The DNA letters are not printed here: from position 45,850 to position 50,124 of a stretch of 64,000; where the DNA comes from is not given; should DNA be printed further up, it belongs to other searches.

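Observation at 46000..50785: Pls/PosA-architecture synthetase in an operon with its own PPTase: candidate cationic homo-poly-amino-acid synthetase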

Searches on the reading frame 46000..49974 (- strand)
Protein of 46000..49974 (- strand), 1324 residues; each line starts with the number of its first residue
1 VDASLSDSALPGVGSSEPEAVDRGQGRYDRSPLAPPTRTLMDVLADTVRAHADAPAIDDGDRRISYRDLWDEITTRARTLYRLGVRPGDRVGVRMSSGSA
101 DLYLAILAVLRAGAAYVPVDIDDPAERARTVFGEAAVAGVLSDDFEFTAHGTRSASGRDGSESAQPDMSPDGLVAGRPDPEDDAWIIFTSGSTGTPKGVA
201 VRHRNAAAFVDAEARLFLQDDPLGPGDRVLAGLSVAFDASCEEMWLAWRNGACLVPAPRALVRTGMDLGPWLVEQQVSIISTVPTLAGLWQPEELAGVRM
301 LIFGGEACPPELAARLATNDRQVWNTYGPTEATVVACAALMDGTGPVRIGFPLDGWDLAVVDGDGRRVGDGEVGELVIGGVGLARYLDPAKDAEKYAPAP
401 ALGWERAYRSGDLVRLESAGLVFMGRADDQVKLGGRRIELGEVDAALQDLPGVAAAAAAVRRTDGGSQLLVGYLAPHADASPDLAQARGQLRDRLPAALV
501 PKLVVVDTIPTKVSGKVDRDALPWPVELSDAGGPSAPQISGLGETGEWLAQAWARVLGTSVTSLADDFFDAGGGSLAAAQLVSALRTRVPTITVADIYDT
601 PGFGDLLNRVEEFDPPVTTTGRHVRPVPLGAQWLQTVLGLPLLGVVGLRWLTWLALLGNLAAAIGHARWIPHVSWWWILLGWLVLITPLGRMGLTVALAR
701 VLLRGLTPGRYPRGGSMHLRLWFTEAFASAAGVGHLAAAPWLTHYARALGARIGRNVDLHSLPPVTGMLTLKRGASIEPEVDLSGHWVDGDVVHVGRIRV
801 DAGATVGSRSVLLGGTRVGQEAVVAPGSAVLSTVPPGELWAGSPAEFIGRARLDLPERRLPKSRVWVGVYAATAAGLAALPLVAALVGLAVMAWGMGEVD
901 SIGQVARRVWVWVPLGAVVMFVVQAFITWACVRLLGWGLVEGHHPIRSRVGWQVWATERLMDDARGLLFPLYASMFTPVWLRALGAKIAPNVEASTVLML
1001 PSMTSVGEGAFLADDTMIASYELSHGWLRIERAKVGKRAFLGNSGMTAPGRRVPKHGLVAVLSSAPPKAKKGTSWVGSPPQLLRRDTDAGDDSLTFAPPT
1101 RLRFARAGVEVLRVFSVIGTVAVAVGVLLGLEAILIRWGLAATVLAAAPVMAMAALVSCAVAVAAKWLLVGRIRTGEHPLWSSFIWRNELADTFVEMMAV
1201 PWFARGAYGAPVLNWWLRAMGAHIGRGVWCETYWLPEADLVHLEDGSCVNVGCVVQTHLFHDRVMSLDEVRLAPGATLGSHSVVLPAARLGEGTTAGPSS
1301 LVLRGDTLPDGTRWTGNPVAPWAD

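Call 5: search_protein_families(library=pfam, proteins=[window:46000-49974:-], max_evalue=0.01)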
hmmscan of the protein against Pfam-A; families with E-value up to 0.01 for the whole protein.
window:46000-49974:- (1324 aa): 5 families
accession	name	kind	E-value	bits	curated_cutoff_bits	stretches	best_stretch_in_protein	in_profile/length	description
PF00501.34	AMP-binding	-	2.7e-66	224.4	29.9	1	46-385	3-381/384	AMP-binding enzyme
PF00550.31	PP-binding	-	2.3e-09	37.8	20.8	1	547-609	1-66/67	Phosphopantetheine attachment site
PF00132.30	Hexapep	-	4.2e-05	23.5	27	0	801-830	5-34/36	Bacterial transferase hexapeptide (six repeats)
PF13193.12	AMP-binding_C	-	0.00032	22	24.5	1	442-516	1-76/76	AMP-binding enzyme C-terminal domain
PF16450.11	Prot_ATP_ID_OB_C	-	0.0046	17.2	23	0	76-100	27-51/56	Proteasomal ATPase OB C-terminal domain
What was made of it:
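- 48148..48336 (-): Thiolation (carrier) domain, residues 547-609. The phosphopantetheine attachment site Ser575 (GGGSL) is encoded at 48250-48252. PF00550, E 2.3e-9 (call 5).
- Checked: The Pfam Hexapep hit is below its gathering score (23.5 against 27; call 5).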

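Call 6: search_protein_families(library=ncbifam, proteins=[window:46000-49974:-], max_evalue=0.01)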
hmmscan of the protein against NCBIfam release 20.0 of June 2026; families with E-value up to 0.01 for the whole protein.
window:46000-49974:- (1324 aa): 113 families (the best 25 are shown)
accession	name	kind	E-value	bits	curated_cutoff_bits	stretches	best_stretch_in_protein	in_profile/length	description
TIGR02353.1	NRPS_term_dom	equivalog_domain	1.3e-207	691.5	423.1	1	634-1319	2-695/695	Pls/PosA family non-ribosomal peptide synthetase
TIGR01733.1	AA-adenyl-dom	subfamily_domain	3.3e-104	348.9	317.4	1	65-457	1-408/409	amino acid adenylation domain-containing protein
NF038078.1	NRPS_MxcG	equivalog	6.1e-86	288.9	2300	1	27-611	445-1042/1442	myxochelin non-ribosomal peptide synthetase MxcG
NF004282.0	PRK05691.1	subfamily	2.8e-77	259.2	4090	1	38-594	2188-2759/4334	non-ribosomal peptide synthase/polyketide synthase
NF047350.1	aureusi_NRPS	equivalog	8.8e-72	241.7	2500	1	34-610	1430-1990/2373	aureusimine non-ribosomal peptide synthetase AusA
NF041803.1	NRPS_SolG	exception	7e-69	232.5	2200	1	44-614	567-1159/1163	solanimycin non-ribosomal peptide synthetase SolG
NF007605.2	PRK10252.1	equivalog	4.9e-66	223.1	2400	1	34-586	450-1016/1292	enterobactin non-ribosomal peptide synthetase EntF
NF003417.0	PRK04813.1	subfamily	1.4e-52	178.9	476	1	40-522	5-499/505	D-alanine--poly(phosphoribitol) ligase subunit DltA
TIGR01734.1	D-ala-DACP-lig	equivalog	1.5e-50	172.2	559.85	1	43-522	5-498/504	D-alanine--poly(phosphoribitol) ligase subunit DltA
TIGR03098.1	ligase_PEP_1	hypoth_equivalog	2.3e-45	155.1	592.35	2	180-522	162-514/517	acyl-CoA ligase (AMP-forming), exosortase A system-associated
NF004837.0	PRK06187.1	subfamily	1.5e-42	145.6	476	2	177-522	166-518/531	long-chain-fatty-acid--CoA ligase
TIGR03443.1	alpha_am_amid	equivalog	7e-34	116.5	1030.1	4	405-487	677-759/1390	L-aminoadipate-semialdehyde dehydrogenase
NF004114.0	PRK05605.1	equivalog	3.4e-33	114.8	766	2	177-520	217-563/575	long-chain-fatty-acid--CoA ligase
NF005858.0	PRK07787.1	subfamily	2.1e-29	102.3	575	2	292-522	238-468/471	acyl-CoA synthetase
NF005714.0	PRK07529.1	subfamily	5.2e-29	101.1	632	1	175-522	211-572/640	acyl-CoA synthetase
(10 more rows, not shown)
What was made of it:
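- On Pls/PosA family (cationic homo-poly-amino-acid synthetases): 691.5 bits against a cutoff of 423.1, covering residues 634-1319 and profile positions 2-695 of 695 (call 6).
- Checked: NCBIfam TIGR02353 'Pls/PosA family NRPS' covers residues 634-1319 at 691.5 bits, against a cutoff of 423.1 (call 6).
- Family membership: TIGR02353 scores 691 bits against a cutoff of 423 (call 6).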
